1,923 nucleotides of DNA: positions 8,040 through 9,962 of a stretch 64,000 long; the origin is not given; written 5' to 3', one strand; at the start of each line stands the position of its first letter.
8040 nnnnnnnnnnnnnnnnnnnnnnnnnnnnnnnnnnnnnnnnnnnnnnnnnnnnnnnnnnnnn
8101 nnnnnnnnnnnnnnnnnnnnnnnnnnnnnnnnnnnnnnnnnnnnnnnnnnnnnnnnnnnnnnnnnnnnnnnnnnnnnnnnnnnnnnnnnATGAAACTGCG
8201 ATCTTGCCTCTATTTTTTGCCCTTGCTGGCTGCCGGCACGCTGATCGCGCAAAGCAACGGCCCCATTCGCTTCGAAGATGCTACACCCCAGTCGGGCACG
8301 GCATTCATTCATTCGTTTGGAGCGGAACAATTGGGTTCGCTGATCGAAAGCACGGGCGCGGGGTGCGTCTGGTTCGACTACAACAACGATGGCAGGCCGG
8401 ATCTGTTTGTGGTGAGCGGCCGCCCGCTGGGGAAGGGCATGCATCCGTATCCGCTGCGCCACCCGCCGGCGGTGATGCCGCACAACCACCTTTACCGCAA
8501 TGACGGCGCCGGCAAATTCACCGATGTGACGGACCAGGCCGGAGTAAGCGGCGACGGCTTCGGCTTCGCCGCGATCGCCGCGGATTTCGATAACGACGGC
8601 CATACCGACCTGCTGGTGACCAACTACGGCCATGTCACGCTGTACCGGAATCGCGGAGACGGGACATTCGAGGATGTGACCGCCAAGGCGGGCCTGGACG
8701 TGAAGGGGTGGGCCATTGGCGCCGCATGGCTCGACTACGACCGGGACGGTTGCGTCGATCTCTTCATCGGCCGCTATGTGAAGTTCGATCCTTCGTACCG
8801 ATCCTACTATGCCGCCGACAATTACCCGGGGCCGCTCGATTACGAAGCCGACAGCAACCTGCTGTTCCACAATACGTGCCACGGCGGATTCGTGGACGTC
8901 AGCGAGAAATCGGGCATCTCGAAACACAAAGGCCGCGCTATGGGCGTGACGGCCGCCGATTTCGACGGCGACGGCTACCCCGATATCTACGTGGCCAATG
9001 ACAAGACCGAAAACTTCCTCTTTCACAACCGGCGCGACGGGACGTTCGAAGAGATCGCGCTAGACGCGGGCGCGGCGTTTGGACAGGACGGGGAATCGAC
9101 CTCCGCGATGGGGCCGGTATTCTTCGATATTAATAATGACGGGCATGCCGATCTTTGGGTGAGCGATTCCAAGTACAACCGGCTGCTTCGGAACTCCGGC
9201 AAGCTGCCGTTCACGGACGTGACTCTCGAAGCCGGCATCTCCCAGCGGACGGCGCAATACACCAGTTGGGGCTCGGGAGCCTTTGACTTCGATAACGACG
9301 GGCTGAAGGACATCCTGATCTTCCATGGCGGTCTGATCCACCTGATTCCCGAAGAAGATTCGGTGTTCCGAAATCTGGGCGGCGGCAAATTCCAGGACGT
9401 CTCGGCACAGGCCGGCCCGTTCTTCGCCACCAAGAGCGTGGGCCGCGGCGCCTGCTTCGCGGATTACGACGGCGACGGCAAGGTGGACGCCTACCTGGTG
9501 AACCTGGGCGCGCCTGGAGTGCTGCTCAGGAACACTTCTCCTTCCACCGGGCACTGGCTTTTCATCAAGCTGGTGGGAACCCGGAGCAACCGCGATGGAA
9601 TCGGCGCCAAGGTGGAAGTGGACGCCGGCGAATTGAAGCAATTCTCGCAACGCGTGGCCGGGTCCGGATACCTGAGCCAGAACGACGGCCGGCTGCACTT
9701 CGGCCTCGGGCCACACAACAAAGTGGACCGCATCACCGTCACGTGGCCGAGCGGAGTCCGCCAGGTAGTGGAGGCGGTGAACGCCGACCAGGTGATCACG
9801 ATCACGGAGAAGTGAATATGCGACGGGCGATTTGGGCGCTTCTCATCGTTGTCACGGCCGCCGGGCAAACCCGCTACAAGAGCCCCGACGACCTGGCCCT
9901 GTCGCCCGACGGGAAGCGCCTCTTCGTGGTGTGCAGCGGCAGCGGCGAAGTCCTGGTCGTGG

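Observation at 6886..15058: Six-gene translationally coupled operon of secreted propellers, c-haem proteins, RidA and an amino-acid-type binding protein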

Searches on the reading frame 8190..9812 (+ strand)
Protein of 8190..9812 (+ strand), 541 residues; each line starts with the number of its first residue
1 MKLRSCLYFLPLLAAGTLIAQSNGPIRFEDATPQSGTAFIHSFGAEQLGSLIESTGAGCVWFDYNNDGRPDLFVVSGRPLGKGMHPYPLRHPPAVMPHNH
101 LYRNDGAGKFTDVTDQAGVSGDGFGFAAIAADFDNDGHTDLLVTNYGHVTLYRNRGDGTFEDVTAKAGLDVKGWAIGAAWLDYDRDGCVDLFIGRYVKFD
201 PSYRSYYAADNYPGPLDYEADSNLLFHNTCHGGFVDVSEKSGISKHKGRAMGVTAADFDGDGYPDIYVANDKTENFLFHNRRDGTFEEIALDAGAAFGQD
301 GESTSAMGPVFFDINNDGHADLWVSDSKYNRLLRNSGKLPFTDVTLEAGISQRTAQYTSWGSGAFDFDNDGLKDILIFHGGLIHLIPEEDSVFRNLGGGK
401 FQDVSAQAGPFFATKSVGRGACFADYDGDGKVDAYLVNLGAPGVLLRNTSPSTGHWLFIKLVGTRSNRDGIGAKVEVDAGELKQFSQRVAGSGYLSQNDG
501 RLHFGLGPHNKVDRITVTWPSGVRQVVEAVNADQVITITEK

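Call 5: search_protein_families(library=pfam, proteins=[window:8190-9812:+], max_evalue=0.01)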
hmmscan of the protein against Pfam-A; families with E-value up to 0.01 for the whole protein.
window:8190-9812:+ (541 aa): 3 families
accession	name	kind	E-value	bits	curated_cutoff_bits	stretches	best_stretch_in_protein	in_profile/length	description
PF13517.12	FG-GAP_3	-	4.8e-59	197.3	26.9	7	132-193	1-61/61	FG-GAP-like repeat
PF07593.17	UnbV_ASPIC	-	5.5e-23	81.1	23.4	1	470-537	1-68/68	ASPIC and UnbV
PF01839.29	FG-GAP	-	5.8e-18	64.8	22.1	2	253-270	5-22/37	FG-GAP repeat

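Call 6: search_protein_families(library=ncbifam, proteins=[window:8190-9812:+], max_evalue=0.01)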
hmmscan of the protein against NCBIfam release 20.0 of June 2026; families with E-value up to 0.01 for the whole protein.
window:8190-9812:+ (541 aa): 1 family
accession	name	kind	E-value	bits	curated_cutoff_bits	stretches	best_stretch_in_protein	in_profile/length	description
NF047539.1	XAC2610_fam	domain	1.8e-05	25.1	35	0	254-274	2-22/89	XAC2610-related protein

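Call 61: search_solved_structures(query=window:8190-9812:+, max_evalue=0.001, show_alignments=0)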
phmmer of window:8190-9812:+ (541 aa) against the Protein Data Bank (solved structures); distinct sequences matched with E-value up to 0.001: 1.
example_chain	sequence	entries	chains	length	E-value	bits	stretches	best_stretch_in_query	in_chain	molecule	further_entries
9etn_A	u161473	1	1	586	7.9e-23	84.2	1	233-535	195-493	Cartilage acidic protein 1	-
